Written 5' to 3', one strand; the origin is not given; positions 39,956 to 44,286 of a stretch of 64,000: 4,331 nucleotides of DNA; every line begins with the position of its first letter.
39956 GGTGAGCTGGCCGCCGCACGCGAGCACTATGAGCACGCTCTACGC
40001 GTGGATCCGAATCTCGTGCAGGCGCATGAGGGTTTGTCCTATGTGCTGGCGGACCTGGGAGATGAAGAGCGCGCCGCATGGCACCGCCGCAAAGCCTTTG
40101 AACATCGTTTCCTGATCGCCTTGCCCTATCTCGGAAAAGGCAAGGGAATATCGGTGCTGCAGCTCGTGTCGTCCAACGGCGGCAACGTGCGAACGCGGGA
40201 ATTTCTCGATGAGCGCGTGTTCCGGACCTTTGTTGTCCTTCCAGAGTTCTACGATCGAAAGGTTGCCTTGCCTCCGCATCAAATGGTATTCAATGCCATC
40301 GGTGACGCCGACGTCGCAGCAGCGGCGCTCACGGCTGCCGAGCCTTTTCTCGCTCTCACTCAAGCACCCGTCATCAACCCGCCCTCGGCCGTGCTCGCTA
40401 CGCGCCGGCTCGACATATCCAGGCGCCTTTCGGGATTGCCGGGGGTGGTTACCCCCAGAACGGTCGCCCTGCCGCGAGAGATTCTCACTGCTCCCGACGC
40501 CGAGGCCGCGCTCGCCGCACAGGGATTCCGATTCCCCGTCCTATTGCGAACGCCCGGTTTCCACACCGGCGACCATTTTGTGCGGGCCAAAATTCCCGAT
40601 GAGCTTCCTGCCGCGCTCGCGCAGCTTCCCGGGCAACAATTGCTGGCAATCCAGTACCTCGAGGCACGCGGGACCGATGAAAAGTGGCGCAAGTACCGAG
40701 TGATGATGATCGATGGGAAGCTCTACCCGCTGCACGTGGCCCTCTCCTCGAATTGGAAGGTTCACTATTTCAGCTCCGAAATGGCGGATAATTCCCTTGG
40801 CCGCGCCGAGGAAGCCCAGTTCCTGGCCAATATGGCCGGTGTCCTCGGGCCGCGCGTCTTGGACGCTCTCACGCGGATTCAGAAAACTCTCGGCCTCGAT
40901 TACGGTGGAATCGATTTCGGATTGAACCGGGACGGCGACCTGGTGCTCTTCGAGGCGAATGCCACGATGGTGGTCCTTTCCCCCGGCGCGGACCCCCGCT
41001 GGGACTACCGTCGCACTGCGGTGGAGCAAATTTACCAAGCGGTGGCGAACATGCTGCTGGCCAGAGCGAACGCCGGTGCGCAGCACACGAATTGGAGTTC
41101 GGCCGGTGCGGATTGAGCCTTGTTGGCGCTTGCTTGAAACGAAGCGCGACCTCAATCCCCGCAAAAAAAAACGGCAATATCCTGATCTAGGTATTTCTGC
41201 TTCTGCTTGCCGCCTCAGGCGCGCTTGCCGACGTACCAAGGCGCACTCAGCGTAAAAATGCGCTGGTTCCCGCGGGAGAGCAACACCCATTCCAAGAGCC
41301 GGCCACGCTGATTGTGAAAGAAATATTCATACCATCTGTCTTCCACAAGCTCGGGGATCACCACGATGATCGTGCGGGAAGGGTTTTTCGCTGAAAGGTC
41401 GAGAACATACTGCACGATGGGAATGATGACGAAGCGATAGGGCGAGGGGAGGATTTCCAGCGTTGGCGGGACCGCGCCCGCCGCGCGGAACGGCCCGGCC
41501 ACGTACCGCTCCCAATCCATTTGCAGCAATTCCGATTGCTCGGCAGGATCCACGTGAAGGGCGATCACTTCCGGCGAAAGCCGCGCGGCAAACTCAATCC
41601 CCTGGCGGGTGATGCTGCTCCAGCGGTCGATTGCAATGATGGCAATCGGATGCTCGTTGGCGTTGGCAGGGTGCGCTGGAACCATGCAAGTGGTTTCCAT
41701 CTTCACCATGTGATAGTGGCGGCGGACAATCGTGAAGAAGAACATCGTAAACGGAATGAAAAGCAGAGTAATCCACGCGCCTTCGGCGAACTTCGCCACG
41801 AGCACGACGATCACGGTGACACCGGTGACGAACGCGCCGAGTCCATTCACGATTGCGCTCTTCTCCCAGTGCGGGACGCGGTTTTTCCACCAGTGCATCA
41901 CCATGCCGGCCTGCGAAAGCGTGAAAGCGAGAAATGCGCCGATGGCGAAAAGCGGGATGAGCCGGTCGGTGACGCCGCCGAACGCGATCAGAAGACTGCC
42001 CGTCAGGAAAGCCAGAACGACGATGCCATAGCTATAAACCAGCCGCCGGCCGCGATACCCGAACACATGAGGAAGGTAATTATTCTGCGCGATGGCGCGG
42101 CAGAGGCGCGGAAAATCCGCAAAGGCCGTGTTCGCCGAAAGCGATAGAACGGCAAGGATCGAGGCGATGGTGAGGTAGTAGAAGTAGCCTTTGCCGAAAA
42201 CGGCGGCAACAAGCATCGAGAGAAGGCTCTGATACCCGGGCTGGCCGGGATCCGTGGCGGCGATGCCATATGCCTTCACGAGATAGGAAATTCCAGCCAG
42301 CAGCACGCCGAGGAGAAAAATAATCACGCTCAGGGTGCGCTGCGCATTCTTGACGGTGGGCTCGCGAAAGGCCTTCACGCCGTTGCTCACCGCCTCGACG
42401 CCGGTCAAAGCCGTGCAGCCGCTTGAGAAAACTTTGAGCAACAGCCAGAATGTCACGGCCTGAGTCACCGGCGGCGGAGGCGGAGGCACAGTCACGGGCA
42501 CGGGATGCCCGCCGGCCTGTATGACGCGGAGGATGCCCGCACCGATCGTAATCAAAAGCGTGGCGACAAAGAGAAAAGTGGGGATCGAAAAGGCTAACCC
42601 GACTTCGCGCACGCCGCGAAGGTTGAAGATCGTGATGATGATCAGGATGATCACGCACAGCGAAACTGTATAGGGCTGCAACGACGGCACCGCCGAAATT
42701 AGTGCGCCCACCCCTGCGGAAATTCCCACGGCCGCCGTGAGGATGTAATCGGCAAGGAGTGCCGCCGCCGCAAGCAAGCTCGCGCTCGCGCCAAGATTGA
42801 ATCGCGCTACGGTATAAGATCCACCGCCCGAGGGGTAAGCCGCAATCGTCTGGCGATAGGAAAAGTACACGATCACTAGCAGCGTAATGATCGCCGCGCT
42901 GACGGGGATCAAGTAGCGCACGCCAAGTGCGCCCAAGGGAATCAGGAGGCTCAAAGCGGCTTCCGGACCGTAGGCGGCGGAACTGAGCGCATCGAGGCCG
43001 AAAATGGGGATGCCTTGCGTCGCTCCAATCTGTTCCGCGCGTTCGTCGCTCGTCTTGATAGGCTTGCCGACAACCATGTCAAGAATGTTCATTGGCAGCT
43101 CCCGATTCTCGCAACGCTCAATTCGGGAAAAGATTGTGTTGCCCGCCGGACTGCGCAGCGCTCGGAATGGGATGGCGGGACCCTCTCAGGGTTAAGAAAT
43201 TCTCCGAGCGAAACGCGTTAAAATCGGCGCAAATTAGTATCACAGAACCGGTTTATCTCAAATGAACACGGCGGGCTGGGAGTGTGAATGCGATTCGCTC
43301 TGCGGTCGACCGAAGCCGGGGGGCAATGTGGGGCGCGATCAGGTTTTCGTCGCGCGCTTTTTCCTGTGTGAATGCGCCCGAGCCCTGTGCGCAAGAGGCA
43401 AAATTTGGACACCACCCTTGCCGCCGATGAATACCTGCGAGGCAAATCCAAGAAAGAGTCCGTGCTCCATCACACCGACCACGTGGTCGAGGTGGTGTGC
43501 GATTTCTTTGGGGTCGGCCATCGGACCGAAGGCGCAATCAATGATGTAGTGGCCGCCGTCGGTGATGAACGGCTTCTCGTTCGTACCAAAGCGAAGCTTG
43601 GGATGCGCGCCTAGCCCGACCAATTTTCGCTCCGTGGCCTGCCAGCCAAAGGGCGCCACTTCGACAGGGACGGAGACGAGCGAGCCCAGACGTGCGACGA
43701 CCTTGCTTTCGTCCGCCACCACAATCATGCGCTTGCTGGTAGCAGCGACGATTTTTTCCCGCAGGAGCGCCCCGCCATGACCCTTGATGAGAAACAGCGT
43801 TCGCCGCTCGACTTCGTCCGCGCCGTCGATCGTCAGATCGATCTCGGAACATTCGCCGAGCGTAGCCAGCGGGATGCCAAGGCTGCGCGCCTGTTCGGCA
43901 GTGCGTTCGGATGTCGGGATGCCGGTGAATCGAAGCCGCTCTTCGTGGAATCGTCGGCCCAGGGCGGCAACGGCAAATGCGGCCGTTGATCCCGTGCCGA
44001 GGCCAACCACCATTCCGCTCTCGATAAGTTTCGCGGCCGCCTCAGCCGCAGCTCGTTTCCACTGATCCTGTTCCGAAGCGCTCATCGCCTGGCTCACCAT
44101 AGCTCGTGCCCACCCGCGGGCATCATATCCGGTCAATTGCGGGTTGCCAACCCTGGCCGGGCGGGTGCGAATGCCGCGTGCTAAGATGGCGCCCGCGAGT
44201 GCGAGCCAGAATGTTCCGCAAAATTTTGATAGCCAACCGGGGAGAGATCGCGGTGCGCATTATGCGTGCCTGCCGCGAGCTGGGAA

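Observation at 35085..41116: Candidate undescribed pathway: cysteate-synthase-like enzyme + decarboxylase + two TPR/ATP-grasp ligases (possible taurine-type amine made and then ligated)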

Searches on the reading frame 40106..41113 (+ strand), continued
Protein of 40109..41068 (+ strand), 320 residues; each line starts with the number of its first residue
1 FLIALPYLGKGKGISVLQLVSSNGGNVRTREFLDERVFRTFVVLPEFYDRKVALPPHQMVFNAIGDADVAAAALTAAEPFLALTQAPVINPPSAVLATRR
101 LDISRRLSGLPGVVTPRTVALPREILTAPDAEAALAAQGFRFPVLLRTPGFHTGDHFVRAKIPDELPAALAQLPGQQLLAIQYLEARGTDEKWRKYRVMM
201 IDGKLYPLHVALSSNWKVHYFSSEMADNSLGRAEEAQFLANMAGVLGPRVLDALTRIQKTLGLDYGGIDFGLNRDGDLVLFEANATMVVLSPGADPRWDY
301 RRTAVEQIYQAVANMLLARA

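Call 83: search_protein_families(library=pfam, proteins=[P0372, P0375, P0379, P0400, P0494, P0382, P0461, P0437, P0445, P0508], max_evalue=0.0001)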
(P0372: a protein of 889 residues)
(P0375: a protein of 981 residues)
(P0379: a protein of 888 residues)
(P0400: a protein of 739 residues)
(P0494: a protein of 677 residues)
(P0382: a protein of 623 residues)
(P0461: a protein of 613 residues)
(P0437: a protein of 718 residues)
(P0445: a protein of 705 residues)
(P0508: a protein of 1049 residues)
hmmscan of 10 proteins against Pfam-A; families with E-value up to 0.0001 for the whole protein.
P0372 (889 aa): 5 families
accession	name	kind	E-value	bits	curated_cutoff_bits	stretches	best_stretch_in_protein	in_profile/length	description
PF13428.12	TPR_14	-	2.1e-10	40.7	23.5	0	494-535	2-43/44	Tetratricopeptide repeat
PF14559.12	TPR_19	-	4.1e-08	33.9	25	0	473-530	5-62/68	Tetratricopeptide repeat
PF13431.12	TPR_17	-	1e-06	28.9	24.4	0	484-513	4-33/34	Tetratricopeptide repeat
PF07719.23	TPR_2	-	1.5e-05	25.2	27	0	495-525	3-33/34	Tetratricopeptide repeat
PF14397.11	ATPgrasp_ST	-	6.1e-05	22.8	31.4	0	322-365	219-263/278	Sugar-transfer associated ATP-grasp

P0375 (981 aa): 11 families
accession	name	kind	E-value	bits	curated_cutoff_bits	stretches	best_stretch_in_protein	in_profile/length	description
PF07719.23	TPR_2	-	1.2e-14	53.6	27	1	96-129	1-34/34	Tetratricopeptide repeat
PF14559.12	TPR_19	-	1.6e-10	41.6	25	0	107-150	2-45/68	Tetratricopeptide repeat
PF13432.12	TPR_16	-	2.7e-10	40.9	32.7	0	33-95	2-64/65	Tetratricopeptide repeat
PF13431.12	TPR_17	-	3.2e-10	39.9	24.4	0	20-48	5-33/34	Tetratricopeptide repeat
PF13181.12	TPR_8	-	6.3e-09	35.7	25.7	0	29-55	2-28/34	Tetratricopeptide repeat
PF13428.12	TPR_14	-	8.9e-09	35.6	23.5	0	98-136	3-41/44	Tetratricopeptide repeat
PF00515.34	TPR_1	-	1.4e-07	31.4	27.8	1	97-129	2-34/34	Tetratricopeptide repeat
PF13414.12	TPR_11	-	3.4e-07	30.3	26.8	0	38-76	4-42/42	TPR repeat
PF13424.12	TPR_12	-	5.4e-06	26.9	30.1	0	64-126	5-75/77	Tetratricopeptide repeat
PF13374.12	TPR_10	-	5.8e-06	26.6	27.5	0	64-89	4-29/42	Tetratricopeptide repeat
PF13371.12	TPR_9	-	1e-05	25.9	35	0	11-51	12-52/73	Tetratricopeptide repeat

P0379 (888 aa): 8 families
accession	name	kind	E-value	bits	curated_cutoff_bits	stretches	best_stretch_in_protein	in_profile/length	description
PF00266.25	Aminotran_5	-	4.5e-31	108.6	21.5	1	528-876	3-371/371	Aminotransferase class-V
PF13431.12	TPR_17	-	6.7e-11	42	24.4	0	38-64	1-27/34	Tetratricopeptide repeat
PF07719.23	TPR_2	-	1.2e-09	37.9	27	0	118-151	1-34/34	Tetratricopeptide repeat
PF13432.12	TPR_16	-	4.5e-09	37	32.7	1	89-150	2-63/65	Tetratricopeptide repeat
PF14559.12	TPR_19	-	7.7e-08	33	25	1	96-153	3-60/68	Tetratricopeptide repeat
PF13428.12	TPR_14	-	2.2e-06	28.2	23.5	0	118-158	1-41/44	Tetratricopeptide repeat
PF13371.12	TPR_9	-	1.6e-05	25.2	35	0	111-155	22-66/73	Tetratricopeptide repeat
PF13414.12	TPR_11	-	3.2e-05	24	26.8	0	125-166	1-42/42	TPR repeat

P0400 (739 aa): 12 families
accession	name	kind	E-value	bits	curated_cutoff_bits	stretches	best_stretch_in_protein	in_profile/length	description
PF13414.12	TPR_11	-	2e-13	50.2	26.8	1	113-152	3-42/42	TPR repeat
PF07719.23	TPR_2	-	2.8e-13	49.3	27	1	108-137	5-34/34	Tetratricopeptide repeat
PF13431.12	TPR_17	-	3.4e-13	49.2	24.4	0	93-124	2-33/34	Tetratricopeptide repeat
PF13432.12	TPR_16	-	9.3e-12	45.6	32.7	1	41-104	2-65/65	Tetratricopeptide repeat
PF14559.12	TPR_19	-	6.5e-11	42.8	25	1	114-159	1-46/68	Tetratricopeptide repeat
PF00515.34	TPR_1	-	2.1e-10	40.4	27.8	1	108-137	5-34/34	Tetratricopeptide repeat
PF13174.12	TPR_6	-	1.7e-09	38.1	26.3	0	76-102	6-32/33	Tetratricopeptide repeat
PF13428.12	TPR_14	-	3.9e-09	36.7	23.5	1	109-146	6-43/44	Tetratricopeptide repeat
PF13181.12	TPR_8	-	1.4e-07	31.5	25.7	0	109-137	6-34/34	Tetratricopeptide repeat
PF13424.12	TPR_12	-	5.1e-07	30.2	30.1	1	108-160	6-67/77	Tetratricopeptide repeat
PF13371.12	TPR_9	-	1.4e-05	25.4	35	0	48-107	7-66/73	Tetratricopeptide repeat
PF13176.12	TPR_7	-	6.4e-05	23.2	27.9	0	108-137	3-34/36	Tetratricopeptide repeat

P0494 (677 aa): 6 families
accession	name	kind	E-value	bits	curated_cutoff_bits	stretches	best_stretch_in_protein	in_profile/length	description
PF14559.12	TPR_19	-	2.1e-08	34.8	25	0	71-104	13-46/68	Tetratricopeptide repeat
PF07719.23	TPR_2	-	3.5e-07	30.3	27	0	51-82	3-34/34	Tetratricopeptide repeat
PF13431.12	TPR_17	-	4.1e-07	30.2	24.4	1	72-104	2-34/34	Tetratricopeptide repeat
PF13414.12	TPR_11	-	1e-06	28.7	26.8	1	56-97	1-42/42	TPR repeat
PF13432.12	TPR_16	-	2.4e-06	28.3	32.7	0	20-82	2-64/65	Tetratricopeptide repeat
PF13181.12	TPR_8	-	7.5e-05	23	25.7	0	54-81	6-33/34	Tetratricopeptide repeat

P0382 (623 aa): 10 families
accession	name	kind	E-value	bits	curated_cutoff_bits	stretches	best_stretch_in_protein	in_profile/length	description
PF07719.23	TPR_2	-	7.3e-15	54.2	27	0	97-129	1-33/34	Tetratricopeptide repeat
PF14559.12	TPR_19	-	1.4e-13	51.4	25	1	533-592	7-66/68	Tetratricopeptide repeat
PF13428.12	TPR_14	-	4.9e-12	45.7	23.5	0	517-560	1-44/44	Tetratricopeptide repeat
PF13424.12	TPR_12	-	5.5e-12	46.1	30.1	0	34-89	8-71/77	Tetratricopeptide repeat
PF00515.34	TPR_1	-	5.4e-10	39.1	27.8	0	99-129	3-33/34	Tetratricopeptide repeat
PF13431.12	TPR_17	-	1.4e-09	37.9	24.4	0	85-117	1-33/34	Tetratricopeptide repeat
PF13414.12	TPR_11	-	3.1e-08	33.6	26.8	0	40-77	5-42/42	TPR repeat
PF13432.12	TPR_16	-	7.6e-08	33.1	32.7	1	73-130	7-64/65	Tetratricopeptide repeat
PF13181.12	TPR_8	-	1.8e-07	31.2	25.7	0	64-90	2-28/34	Tetratricopeptide repeat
PF24575.1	TPR_Slam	-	1.5e-05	25.8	35.2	0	70-120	54-104/104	Surface lipoprotein assembly modifier, N-terminal TPR repeats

P0461 (613 aa): 0 families

P0437 (718 aa): 22 families
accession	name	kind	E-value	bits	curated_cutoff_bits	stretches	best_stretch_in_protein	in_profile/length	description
PF00515.34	TPR_1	-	1.2e-67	221.6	27.8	7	210-243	1-34/34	Tetratricopeptide repeat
PF13414.12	TPR_11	-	9.2e-62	204.9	26.8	5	222-258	6-42/42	TPR repeat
PF07719.23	TPR_2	-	9.8e-53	172.4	27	7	210-242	1-33/34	Tetratricopeptide repeat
PF13181.12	TPR_8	-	2.1e-51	168.2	25.7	5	279-309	2-32/34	Tetratricopeptide repeat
PF13431.12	TPR_17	-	3.6e-47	155.1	24.4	4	267-298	2-33/34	Tetratricopeptide repeat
PF13424.12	TPR_12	-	5.2e-37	126.3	30.1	2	209-275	2-76/77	Tetratricopeptide repeat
PF13176.12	TPR_7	-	5.6e-32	107.5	27.9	1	212-242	1-31/36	Tetratricopeptide repeat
PF13432.12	TPR_16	-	2e-29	102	32.7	4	216-277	3-64/65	Tetratricopeptide repeat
PF13374.12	TPR_10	-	3.7e-28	97.1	27.5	1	214-239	6-31/42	Tetratricopeptide repeat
PF14559.12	TPR_19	-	6.6e-28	97.3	25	4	156-211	5-60/68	Tetratricopeptide repeat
PF13428.12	TPR_14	-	2.7e-26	89.8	23.5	1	216-252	7-43/44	Tetratricopeptide repeat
PF23914.1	TPR_CcmH_CycH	-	3.5e-15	56.6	42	0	200-306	40-149/158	Cytochrome c-type biogenesis protein H TPR domain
PF07721.20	TPR_4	-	1.7e-13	50.2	27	0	211-235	2-26/26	Tetratricopeptide repeat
PF24575.1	TPR_Slam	-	3e-13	50.5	35.2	0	251-297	54-100/104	Surface lipoprotein assembly modifier, N-terminal TPR repeats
PF13371.12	TPR_9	-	3.4e-12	46.6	35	1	219-278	4-63/73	Tetratricopeptide repeat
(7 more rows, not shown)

P0445 (705 aa): 17 families
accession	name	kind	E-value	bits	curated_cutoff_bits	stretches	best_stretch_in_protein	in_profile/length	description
PF07719.23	TPR_2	-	3.5e-39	130.1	27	3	285-315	1-31/34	Tetratricopeptide repeat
PF00515.34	TPR_1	-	7.3e-35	117.8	27.8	2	285-315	1-31/34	Tetratricopeptide repeat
PF13432.12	TPR_16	-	1.1e-30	106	32.7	4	53-115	2-64/65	Tetratricopeptide repeat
PF13431.12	TPR_17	-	2.7e-28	96.3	24.4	1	274-305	2-33/34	Tetratricopeptide repeat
PF14559.12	TPR_19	-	4.3e-28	97.9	25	3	59-120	2-62/68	Tetratricopeptide repeat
PF13414.12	TPR_11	-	8.3e-27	93.1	26.8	1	263-298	6-41/42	TPR repeat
PF13428.12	TPR_14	-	5.5e-26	88.8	23.5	2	82-124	1-43/44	Tetratricopeptide repeat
PF13181.12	TPR_8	-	1.8e-25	87.3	25.7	0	286-316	2-32/34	Tetratricopeptide repeat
PF13424.12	TPR_12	-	3.3e-25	88.5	30.1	1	286-349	4-75/77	Tetratricopeptide repeat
PF13374.12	TPR_10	-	1.3e-14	54.1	27.5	0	287-314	4-31/42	Tetratricopeptide repeat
PF13176.12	TPR_7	-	1.5e-11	43.8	27.9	0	152-182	1-31/36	Tetratricopeptide repeat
PF12895.13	ANAPC3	-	1.9e-09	38.1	27.2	1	31-107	6-81/82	Anaphase-promoting complex, cyclosome, subunit 3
PF13429.12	TPR_15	-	6.2e-08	32.8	26.2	0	222-372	121-267/280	Tetratricopeptide repeat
PF13371.12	TPR_9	-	1.6e-06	28.5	35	1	293-359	3-69/73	Tetratricopeptide repeat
PF24575.1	TPR_Slam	-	2.5e-05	25.1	35.2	0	20-67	53-100/104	Surface lipoprotein assembly modifier, N-terminal TPR repeats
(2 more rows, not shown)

P0508 (1049 aa): 14 families
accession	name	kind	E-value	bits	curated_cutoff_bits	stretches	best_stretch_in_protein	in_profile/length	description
PF07719.23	TPR_2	-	1.6e-21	75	27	0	621-653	1-33/34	Tetratricopeptide repeat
PF00515.34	TPR_1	-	2.5e-20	71.8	27.8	1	621-654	1-34/34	Tetratricopeptide repeat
PF13414.12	TPR_11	-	1.4e-15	57.2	26.8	0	594-630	1-37/42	TPR repeat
PF13432.12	TPR_16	-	7e-14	52.4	32.7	1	490-551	2-63/65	Tetratricopeptide repeat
PF23914.1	TPR_CcmH_CycH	-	9.1e-14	52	42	2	481-579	46-147/158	Cytochrome c-type biogenesis protein H TPR domain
PF13431.12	TPR_17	-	2.6e-13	49.5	24.4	0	576-607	2-33/34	Tetratricopeptide repeat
PF13428.12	TPR_14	-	1.3e-12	47.5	23.5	0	520-554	2-36/44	Tetratricopeptide repeat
PF14559.12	TPR_19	-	4.2e-12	46.7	25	0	496-546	2-52/68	Tetratricopeptide repeat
PF13424.12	TPR_12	-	5.1e-12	46.2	30.1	1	556-615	6-73/77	Tetratricopeptide repeat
PF13181.12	TPR_8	-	3.3e-11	42.9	25.7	0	589-618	3-32/34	Tetratricopeptide repeat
PF13176.12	TPR_7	-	7.5e-11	41.7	27.9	0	625-653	3-31/36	Tetratricopeptide repeat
PF13371.12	TPR_9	-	9.9e-10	38.7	35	1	527-588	3-64/73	Tetratricopeptide repeat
PF13374.12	TPR_10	-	2e-09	37.6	27.5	0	625-650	6-31/42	Tetratricopeptide repeat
PF13174.12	TPR_6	-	4.2e-06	27.5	26.3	0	558-586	5-33/33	Tetratricopeptide repeat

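Call 89: find_encoding_contigs(protein=P0375, flank=6000, max_places=3)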
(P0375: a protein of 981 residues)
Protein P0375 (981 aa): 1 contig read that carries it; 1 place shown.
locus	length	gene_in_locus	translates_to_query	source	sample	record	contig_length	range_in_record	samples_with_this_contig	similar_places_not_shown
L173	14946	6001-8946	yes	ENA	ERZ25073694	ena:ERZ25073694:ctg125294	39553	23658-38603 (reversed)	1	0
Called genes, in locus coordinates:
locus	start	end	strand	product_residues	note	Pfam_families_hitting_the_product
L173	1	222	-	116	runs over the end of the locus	-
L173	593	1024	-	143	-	PF08502:LeuA_dimer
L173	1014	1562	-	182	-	PF00682:HMGL-like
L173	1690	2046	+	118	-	-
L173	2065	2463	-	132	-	PF05257:CHAP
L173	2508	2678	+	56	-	-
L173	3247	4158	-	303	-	PF14397:ATPgrasp_ST (weak)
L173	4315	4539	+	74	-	-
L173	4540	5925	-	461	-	PF01973:MptE-like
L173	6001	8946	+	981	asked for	PF13181:TPR_8 (faint), PF13371:TPR_9 (faint), PF13414:TPR_11 (faint), PF13424:TPR_12 (faint), PF13428:TPR_14 (faint), PF13431:TPR_17 (faint), PF00515:TPR_1 (weak), PF07719:TPR_2 (weak), +3 more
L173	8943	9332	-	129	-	PF02261:Asp_decarbox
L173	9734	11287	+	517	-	PF02397:Bac_transf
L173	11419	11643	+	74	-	-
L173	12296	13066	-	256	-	PF13191:AAA_16, PF13604:AAA_30 (weak), PF25199:nSTAND_NTPase5 (faint), PF13245:AAA_19 (faint), PF13401:AAA_22, PF01443:Viral_helicase1 (weak), PF13173:AAA_14 (faint)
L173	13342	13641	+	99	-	PF02563:Poly_export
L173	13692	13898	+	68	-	PF22461:SLBB_2 (weak)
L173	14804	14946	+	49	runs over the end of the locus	-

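Call 90: find_encoding_contigs(protein=P0379, flank=6000, max_places=3)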
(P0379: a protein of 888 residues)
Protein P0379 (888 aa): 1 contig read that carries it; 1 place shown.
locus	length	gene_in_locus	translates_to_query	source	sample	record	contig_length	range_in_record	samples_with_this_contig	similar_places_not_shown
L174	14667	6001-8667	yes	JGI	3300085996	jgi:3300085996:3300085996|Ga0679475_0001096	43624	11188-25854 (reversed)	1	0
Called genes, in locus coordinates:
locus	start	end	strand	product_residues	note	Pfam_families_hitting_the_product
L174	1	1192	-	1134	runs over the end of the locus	PF01339:CheB_methylest, PF03705:CheR_N, PF01739:CheR, PF08448:PAS_4, PF13596:PAS_10, PF07730:HisKA_3, PF02518:HATPase_c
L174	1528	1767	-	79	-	-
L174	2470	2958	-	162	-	PF06186:DUF992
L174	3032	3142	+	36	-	-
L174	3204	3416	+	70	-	-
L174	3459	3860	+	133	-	PF01797:Y1_Tnp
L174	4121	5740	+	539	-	-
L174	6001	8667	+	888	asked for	PF07719:TPR_2 (faint), PF13371:TPR_9 (faint), PF13428:TPR_14 (faint), PF13431:TPR_17 (faint), PF13432:TPR_16 (weak), PF14559:TPR_19 (weak), PF00266:Aminotran_5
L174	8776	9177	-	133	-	PF07366:SnoaL, PF12680:SnoaL_2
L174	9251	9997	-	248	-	PF00106:adh_short, PF01370:Epimerase (weak), PF08659:KR, PF13561:adh_short_C2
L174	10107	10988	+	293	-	PF00126:HTH_1, PF03466:LysR_substrate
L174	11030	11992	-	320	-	PF00389:2-Hacid_dh, PF02826:2-Hacid_dh_C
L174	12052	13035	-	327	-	PF23023:Anti-Pycsar_Apyc1, PF00753:Lactamase_B, PF12706:Lactamase_B_2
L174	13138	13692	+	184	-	PF00440:TetR_N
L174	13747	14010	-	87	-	PF04972:BON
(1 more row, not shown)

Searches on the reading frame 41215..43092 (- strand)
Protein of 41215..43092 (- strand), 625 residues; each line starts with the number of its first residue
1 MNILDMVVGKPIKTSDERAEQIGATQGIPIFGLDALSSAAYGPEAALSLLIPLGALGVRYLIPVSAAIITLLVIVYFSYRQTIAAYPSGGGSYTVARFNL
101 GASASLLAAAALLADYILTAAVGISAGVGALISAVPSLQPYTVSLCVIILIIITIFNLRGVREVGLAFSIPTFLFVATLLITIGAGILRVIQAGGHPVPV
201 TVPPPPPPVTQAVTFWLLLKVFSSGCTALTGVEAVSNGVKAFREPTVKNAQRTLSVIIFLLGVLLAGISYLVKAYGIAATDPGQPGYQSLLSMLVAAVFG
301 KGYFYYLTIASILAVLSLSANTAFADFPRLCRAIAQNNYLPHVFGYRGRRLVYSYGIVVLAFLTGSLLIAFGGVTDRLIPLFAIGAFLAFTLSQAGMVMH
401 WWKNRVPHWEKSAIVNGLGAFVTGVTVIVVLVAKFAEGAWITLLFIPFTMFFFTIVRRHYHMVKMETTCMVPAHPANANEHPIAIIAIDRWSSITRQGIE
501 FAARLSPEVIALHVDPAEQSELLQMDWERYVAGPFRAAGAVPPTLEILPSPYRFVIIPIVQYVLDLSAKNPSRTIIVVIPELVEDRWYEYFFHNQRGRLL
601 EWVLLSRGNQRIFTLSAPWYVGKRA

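Call 6: search_protein_families(library=pfam, proteins=[window:41215-43092:-], max_evalue=0.01)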
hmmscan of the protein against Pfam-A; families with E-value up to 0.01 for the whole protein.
window:41215-43092:- (625 aa): 1 family
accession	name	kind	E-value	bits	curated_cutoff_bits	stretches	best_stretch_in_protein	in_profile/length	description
PF13520.12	AA_permease_2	-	4.5e-29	102.1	27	1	60-434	30-408/427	Amino acid permease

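Call 7: search_protein_families(library=ncbifam, proteins=[window:41215-43092:-], max_evalue=0.01)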
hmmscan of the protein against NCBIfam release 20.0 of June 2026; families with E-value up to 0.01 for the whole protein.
window:41215-43092:- (625 aa): 1 family
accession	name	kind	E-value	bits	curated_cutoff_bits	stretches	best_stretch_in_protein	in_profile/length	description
TIGR00908.1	2A0305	equivalog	0.0051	15.7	381.75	0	68-460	49-434/442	ethanolamine permease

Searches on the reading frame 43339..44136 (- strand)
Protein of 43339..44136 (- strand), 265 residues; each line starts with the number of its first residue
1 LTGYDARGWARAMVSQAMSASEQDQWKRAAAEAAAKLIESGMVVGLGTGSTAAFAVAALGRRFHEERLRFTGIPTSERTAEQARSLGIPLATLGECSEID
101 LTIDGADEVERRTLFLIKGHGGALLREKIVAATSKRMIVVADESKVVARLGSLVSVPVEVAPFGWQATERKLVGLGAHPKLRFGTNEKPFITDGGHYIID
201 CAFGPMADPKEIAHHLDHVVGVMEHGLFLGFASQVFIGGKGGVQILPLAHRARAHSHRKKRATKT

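Call 46: search_protein_families(library=ncbifam, proteins=[window:43339-44136:-], max_evalue=0.01)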
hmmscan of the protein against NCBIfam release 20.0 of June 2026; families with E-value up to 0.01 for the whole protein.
window:43339-44136:- (265 aa): 4 families
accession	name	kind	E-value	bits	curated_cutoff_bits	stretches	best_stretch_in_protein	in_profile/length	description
NF001924.0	PRK00702.1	equivalog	2.3e-80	269.1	192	1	22-246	3-220/223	ribose-5-phosphate isomerase RpiA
TIGR00021.1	rpiA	equivalog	5.8e-79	264.5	126.4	1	27-243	2-217/218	ribose 5-phosphate isomerase A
NF010585.0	PRK13978.1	equivalog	1.6e-51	175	365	1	27-246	8-226/228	ribose 5-phosphate isomerase A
NF041397.1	TranRegGlpR_Halo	equivalog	0.007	16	300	0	97-148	163-213/253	HTH-type transcriptional regulator GlpR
